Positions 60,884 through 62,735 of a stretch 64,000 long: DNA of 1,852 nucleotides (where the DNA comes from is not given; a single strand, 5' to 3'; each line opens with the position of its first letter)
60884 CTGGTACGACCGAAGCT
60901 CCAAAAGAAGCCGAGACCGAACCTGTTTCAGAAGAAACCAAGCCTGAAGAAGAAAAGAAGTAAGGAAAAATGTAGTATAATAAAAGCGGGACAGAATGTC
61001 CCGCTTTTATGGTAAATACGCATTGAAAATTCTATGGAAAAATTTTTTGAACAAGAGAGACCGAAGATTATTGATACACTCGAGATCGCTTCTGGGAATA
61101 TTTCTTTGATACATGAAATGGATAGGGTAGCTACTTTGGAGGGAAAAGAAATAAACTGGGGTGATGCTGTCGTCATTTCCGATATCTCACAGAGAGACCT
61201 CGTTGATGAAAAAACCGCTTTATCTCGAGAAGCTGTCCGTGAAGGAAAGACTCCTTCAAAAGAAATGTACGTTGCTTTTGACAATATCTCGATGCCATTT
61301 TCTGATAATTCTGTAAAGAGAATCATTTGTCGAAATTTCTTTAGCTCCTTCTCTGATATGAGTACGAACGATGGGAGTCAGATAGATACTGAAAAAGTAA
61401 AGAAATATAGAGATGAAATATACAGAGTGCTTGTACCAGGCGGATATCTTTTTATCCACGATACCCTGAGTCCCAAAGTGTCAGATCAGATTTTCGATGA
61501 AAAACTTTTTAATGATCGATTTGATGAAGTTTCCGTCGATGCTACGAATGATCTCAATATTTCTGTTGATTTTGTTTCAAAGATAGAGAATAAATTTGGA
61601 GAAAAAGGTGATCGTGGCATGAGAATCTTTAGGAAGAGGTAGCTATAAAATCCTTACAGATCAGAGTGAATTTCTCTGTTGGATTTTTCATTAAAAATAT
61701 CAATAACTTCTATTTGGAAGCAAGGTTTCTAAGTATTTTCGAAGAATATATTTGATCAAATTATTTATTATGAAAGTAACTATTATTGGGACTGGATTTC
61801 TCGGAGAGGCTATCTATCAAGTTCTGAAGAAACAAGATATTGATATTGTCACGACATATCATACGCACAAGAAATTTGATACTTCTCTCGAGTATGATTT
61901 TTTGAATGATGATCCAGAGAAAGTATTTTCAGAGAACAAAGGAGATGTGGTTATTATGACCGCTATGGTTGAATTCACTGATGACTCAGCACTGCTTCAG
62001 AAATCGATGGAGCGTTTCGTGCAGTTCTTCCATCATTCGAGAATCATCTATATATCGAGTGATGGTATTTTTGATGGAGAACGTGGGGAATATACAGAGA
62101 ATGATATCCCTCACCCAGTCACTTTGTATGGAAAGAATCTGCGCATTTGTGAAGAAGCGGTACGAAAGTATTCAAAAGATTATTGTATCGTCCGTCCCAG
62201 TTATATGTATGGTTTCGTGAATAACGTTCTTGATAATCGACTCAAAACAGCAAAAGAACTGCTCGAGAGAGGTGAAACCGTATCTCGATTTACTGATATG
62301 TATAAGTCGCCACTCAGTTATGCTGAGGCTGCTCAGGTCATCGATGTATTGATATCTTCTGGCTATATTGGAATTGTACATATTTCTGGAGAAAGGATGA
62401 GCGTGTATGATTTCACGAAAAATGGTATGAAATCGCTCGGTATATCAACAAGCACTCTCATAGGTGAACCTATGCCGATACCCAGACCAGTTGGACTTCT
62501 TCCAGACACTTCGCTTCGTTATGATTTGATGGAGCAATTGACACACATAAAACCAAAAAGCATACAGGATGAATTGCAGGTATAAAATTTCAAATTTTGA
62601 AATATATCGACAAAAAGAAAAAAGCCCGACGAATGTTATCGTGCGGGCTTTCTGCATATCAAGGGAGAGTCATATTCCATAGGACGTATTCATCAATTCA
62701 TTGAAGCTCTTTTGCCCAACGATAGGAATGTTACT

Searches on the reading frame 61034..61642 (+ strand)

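Call 43: search_protein_families(library=pfam, proteins=[window:61034-61642:+], max_evalue=0.001)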
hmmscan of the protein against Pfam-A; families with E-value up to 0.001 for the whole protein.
window:61034-61642:+ (202 aa): 1 family
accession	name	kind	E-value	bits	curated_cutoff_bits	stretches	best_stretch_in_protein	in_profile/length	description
PF08241.18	Methyltransf_11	-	1.5e-05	26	21.2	1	55-141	25-95/95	Methyltransferase domain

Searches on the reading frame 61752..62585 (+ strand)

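Call 43: search_protein_families(library=pfam, proteins=[window:61752-62585:+], max_evalue=0.001)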
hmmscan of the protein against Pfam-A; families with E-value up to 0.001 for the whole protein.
window:61752-62585:+ (277 aa): 2 families
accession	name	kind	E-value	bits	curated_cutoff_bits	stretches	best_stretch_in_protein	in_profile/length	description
PF04321.23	RmlD_sub_bind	-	5.6e-24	85.1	27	1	7-237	1-239/287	RmlD substrate binding domain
PF01370.27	Epimerase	-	1.2e-09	38.4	20.9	1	13-156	6-176/240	NAD dependent epimerase/dehydratase family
